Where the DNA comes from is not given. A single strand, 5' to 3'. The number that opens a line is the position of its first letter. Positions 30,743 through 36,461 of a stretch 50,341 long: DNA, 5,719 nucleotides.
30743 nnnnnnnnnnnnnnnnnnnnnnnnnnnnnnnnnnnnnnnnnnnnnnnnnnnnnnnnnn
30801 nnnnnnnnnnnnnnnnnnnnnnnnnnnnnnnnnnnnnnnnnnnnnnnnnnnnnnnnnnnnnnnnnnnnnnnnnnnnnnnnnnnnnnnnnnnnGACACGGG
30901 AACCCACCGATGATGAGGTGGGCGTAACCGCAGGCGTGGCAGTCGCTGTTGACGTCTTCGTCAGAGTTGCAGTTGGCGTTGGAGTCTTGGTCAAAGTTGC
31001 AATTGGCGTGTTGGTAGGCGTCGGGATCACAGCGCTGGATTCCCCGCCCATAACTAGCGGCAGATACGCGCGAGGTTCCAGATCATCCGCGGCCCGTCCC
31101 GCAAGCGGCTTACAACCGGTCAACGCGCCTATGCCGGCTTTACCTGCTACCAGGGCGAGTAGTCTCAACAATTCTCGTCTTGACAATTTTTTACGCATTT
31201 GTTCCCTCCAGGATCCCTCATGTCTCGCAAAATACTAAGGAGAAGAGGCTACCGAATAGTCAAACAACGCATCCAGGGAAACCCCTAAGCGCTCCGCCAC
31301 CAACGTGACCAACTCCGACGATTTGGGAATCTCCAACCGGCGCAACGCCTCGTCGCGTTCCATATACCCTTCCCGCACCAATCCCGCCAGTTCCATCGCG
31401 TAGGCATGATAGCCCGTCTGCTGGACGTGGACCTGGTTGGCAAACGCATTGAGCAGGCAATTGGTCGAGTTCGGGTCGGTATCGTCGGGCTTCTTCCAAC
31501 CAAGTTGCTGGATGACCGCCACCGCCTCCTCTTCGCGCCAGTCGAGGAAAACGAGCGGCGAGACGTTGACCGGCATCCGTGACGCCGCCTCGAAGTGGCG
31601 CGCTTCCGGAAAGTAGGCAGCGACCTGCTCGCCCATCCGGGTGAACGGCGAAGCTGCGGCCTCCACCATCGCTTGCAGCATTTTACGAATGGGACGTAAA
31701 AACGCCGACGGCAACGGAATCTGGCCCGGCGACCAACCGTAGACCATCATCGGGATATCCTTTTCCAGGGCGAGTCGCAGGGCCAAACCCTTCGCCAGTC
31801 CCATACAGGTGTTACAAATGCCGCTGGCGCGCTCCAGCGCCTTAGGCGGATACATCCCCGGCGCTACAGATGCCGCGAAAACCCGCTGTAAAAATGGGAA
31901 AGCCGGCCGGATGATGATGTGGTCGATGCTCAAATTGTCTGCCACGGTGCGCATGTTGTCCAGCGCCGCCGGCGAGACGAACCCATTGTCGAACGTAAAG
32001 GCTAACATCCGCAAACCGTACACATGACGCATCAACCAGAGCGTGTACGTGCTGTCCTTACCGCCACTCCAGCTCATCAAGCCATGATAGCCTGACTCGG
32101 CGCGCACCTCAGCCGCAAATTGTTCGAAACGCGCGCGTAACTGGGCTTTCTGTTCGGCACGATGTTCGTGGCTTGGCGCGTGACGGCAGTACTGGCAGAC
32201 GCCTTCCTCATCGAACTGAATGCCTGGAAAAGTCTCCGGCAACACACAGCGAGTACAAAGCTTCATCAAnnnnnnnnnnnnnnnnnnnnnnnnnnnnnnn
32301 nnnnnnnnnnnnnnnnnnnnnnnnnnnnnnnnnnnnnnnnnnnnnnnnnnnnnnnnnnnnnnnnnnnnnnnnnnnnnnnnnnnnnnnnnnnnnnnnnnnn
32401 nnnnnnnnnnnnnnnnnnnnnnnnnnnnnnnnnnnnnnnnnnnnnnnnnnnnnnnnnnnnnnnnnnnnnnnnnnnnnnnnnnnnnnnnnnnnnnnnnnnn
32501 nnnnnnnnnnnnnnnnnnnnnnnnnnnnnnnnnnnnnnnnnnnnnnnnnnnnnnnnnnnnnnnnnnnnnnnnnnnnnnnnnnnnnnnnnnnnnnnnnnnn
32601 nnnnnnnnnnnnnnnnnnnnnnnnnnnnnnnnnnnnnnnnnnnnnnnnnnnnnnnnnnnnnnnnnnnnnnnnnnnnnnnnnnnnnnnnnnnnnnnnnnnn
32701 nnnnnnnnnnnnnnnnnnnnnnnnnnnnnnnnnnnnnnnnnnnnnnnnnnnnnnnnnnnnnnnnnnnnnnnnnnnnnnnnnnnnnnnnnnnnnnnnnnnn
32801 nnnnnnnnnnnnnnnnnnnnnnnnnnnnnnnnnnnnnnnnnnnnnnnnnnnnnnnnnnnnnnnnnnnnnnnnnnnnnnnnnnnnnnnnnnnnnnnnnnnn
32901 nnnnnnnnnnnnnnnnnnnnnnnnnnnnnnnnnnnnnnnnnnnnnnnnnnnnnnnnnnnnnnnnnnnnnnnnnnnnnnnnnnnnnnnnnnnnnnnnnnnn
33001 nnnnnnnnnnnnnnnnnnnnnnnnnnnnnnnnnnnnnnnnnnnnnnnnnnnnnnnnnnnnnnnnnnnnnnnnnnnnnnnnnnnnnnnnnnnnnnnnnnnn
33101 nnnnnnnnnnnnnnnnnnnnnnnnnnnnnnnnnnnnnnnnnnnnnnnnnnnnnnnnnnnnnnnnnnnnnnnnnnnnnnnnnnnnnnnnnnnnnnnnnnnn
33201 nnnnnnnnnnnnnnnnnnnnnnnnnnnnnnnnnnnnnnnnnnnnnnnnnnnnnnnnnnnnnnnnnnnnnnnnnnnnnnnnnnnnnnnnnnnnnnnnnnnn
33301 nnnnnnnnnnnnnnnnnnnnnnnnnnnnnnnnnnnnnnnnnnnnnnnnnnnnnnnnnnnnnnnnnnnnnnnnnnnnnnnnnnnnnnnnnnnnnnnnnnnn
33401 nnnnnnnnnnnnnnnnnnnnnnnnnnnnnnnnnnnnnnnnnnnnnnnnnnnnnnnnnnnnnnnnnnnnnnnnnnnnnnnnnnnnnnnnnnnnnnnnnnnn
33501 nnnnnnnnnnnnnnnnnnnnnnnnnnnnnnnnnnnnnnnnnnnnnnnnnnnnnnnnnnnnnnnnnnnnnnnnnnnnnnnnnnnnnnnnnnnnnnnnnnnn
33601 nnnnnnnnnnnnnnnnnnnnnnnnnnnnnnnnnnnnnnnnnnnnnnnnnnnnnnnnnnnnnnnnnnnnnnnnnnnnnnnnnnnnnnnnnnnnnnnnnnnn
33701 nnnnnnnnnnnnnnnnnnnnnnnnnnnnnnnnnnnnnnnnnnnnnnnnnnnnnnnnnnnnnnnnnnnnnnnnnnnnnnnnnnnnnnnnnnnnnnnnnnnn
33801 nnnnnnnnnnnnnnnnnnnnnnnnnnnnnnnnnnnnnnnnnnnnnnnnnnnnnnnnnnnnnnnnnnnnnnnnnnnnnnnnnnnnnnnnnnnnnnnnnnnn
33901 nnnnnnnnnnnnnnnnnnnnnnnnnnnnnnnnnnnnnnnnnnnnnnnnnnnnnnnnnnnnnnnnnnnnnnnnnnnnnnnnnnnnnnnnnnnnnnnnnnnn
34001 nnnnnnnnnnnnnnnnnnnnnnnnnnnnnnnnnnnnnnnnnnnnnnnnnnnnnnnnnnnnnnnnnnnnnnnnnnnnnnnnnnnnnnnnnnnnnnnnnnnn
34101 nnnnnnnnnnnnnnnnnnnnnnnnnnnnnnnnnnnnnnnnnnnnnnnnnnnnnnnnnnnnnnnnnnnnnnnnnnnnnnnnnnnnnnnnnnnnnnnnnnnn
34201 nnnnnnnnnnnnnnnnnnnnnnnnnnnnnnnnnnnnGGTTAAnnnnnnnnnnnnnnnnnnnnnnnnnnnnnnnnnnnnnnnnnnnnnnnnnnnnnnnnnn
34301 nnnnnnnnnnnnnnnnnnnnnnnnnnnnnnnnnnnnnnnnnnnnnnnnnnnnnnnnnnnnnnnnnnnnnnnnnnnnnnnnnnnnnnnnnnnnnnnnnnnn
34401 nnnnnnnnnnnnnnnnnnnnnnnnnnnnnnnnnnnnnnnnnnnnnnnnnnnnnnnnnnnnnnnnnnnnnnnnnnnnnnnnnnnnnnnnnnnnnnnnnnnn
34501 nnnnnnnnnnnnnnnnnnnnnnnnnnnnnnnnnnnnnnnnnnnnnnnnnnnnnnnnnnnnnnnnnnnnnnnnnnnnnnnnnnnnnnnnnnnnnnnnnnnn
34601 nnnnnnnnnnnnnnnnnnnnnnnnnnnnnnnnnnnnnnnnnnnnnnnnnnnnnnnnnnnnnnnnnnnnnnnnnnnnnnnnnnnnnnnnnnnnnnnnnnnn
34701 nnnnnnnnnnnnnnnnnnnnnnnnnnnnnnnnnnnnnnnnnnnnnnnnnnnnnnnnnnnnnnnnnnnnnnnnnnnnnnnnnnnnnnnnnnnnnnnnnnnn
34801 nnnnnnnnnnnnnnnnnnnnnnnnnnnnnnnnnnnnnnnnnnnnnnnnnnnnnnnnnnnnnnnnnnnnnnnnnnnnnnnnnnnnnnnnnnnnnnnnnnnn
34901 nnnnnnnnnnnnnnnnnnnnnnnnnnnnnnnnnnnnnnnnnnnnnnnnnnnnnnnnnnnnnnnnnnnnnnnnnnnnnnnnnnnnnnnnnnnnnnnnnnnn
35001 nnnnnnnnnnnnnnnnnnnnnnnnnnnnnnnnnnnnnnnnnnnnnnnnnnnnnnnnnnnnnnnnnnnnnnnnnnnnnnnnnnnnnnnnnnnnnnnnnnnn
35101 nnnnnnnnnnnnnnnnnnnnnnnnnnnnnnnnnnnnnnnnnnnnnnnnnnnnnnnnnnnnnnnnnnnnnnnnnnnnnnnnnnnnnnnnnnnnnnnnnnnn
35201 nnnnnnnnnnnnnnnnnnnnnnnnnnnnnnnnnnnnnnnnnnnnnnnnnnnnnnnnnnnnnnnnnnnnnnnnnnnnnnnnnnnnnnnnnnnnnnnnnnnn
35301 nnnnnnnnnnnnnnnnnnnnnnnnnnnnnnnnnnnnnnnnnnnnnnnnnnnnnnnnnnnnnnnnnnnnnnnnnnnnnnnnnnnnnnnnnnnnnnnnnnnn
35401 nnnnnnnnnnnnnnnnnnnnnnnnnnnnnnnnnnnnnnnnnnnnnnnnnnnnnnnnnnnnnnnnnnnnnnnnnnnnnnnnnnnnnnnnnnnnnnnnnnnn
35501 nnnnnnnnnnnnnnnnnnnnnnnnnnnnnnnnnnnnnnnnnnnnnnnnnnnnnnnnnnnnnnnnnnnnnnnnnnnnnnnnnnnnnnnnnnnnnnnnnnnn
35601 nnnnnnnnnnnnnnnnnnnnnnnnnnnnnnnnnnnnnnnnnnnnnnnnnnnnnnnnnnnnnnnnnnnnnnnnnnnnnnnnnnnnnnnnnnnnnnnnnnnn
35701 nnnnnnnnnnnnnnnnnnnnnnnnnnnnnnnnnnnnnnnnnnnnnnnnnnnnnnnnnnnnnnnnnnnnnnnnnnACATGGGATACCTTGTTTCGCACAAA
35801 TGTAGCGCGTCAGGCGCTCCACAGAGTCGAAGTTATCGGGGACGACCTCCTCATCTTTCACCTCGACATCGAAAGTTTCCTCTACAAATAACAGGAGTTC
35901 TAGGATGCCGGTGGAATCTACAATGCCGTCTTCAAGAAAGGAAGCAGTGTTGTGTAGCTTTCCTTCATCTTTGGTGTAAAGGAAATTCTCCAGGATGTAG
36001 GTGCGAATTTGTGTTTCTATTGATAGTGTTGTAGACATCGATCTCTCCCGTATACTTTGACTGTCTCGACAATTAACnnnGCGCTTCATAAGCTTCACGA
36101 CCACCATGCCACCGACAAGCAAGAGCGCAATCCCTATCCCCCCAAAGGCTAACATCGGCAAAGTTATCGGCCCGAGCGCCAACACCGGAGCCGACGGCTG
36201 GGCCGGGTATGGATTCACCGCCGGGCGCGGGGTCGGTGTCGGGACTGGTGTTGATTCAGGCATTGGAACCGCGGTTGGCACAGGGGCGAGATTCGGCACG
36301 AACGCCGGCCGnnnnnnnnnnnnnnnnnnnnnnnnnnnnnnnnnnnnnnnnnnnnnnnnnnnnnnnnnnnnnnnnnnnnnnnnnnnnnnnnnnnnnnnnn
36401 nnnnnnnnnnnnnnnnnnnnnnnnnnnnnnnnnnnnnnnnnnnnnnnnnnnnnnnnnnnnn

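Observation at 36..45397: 45-kb single-strand glycan plus surface-protein supercluster resembling exosortase-A / S-layer-glycan loci but lacking any exosortase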

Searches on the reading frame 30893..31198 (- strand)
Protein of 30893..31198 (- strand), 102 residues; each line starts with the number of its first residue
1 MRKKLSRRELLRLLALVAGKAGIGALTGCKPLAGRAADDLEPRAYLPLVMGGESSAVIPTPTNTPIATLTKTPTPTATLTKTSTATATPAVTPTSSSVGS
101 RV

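Call 22: search_protein_families(library=ncbifam, proteins=[window:30893-31198:-], max_evalue=10)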
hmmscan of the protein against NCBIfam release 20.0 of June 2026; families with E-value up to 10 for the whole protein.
seq(102 aa): 5 families
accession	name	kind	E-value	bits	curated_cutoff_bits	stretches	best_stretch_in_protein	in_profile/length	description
TIGR02811.1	formate_TAT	hypoth_equivalog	0.026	14.8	48.45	1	3-40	7-44/66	formate dehydrogenase region TAT target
NF033186.1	internalin_K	exception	0.36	9.2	1100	1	46-94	499-545/604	class 1 internalin InlK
NF041057.1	Rcas_1661_fam_Se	equivalog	0.54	9.8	190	1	27-95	10-67/247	Rcas_1661 family thioredoxin-like (seleno)lipoprotein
NF052345.1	S_layer_anammox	exception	1.3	6.2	1400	1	52-96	1267-1311/1596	Kustd1514 family S-layer glycoprotein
TIGR01409.1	TAT_signal_seq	domain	2.1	8.9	16.7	1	5-34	1-25/29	twin-arginine translocation signal domain-containing protein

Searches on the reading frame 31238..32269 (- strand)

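Call 7: search_protein_families(library=ncbifam, proteins=[window:31238-32269:-], max_evalue=0.001)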
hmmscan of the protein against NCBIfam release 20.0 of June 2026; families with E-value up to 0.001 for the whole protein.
window:31238-32269:- (344 aa): 2 families
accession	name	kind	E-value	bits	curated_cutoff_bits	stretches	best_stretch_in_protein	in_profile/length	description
TIGR03573.1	WbuX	subfamily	4.8e-37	128.2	203.2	1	2-313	1-314/344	N-acetyl sugar amidotransferase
NF006351.0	PRK08576.1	equivalog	0.00033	19.4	290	1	32-119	205-292/436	hypothetical protein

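Call 10: search_protein_families(library=pfam, proteins=[window:31238-32269:-], max_evalue=0.01)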
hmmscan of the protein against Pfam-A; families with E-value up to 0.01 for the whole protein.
window:31238-32269:- (344 aa): 0 families

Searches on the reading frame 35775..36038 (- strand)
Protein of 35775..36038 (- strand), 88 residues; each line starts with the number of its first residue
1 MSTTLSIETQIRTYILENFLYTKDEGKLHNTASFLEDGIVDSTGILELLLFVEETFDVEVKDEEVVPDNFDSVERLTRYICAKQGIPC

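Call 7: search_protein_families(library=ncbifam, proteins=[window:35775-36038:-], max_evalue=0.001)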
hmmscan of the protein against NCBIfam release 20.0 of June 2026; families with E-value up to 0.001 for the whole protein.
window:35775-36038:- (88 aa): 13 families
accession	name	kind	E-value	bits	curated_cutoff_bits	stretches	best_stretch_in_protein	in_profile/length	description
NF052616.1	ACP_for_OlsHI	equivalog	2.3e-13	50.3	130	1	6-84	3-81/83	ornithine lipid biosynthesis acyl carrier protein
NF058660.1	cispen_ACP_AmcB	equivalog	3e-11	43.3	80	1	7-83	2-78/80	cispentacin biosynthesis acyl carrier protein AmcB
NF002149.0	PRK00982.1-3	equivalog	5.5e-09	35.8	106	1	6-80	3-73/78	acyl carrier protein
NF005798.0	PRK07639.1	equivalog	7.8e-09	35.9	100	1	14-84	12-82/91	petrobactin biosynthesis protein AsbD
NF002148.0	PRK00982.1-2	subfamily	8.3e-09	35.2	71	1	7-84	5-78/79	acyl carrier protein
TIGR00517.1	acyl_carrier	equivalog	1.6e-08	34.3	70.45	1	7-83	4-76/77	acyl carrier protein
NF002150.0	PRK00982.1-4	subfamily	2.4e-07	30.9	66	1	9-84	8-79/80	acyl carrier protein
NF002151.0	PRK00982.1-5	equivalog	1e-06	28.8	92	1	9-81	6-74/78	acyl carrier protein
NF003464.0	PRK05087.1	equivalog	1.2e-05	25.3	68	1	21-77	15-71/78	D-alanine--poly(phosphoribitol) ligase subunit DltC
NF002147.0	PRK00982.1-1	equivalog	5.7e-05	22.9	84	1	27-83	26-80/83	acyl carrier protein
NF005480.0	PRK07081.1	equivalog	6.2e-05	22.9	72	1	9-80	3-73/83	acyl carrier protein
NF009104.0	PRK12449.1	equivalog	8.7e-05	22.4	70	1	29-83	26-78/80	acyl carrier protein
TIGR01688.1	dltC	equivalog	0.00012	22.1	52.35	1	33-65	24-56/73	D-alanine--poly(phosphoribitol) ligase subunit 2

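Call 20: search_protein_families(library=pfam, proteins=[window:35775-36038:-], max_evalue=0.01)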
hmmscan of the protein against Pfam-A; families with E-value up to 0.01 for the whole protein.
window:35775-36038:- (88 aa): 1 family
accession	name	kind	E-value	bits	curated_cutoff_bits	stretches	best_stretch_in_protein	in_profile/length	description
PF14573.12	PP-binding_2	-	0.00095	19.8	32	1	36-83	42-87/96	Acyl-carrier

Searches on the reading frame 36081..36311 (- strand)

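Call 22: search_protein_families(library=ncbifam, proteins=[window:36081-36311:-], max_evalue=10)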
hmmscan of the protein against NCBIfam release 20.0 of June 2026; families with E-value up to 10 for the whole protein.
seq(77 aa): 6 families
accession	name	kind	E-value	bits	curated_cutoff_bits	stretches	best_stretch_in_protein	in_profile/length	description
NF033186.1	internalin_K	exception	0.00055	18.5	1100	1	4-50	514-560/604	class 1 internalin InlK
NF037973.1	metallo_SslE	exception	0.19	9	3000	1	2-37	50-85/1519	lipoprotein metalloprotease SslE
NF047903.1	MmDecMmdC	equivalog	0.56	10.6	200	1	6-45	25-61/132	methylmalonyl-CoA decarboxylase subunit gamma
NF058571.1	GVDTG_CTERM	domain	1.4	9.3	29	1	52-72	21-41/44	GVDTG sorting domain-containing protein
NF041528.1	strep_LAETG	domain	4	7.3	30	1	53-74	13-32/35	LAETG motif-containing sortase-dependent surface protein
NF052243.1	T4PFormProtSgmX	equivalog_domain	7.2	4.7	1800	1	9-48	301-340/1065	type IV pili formation protein SgmX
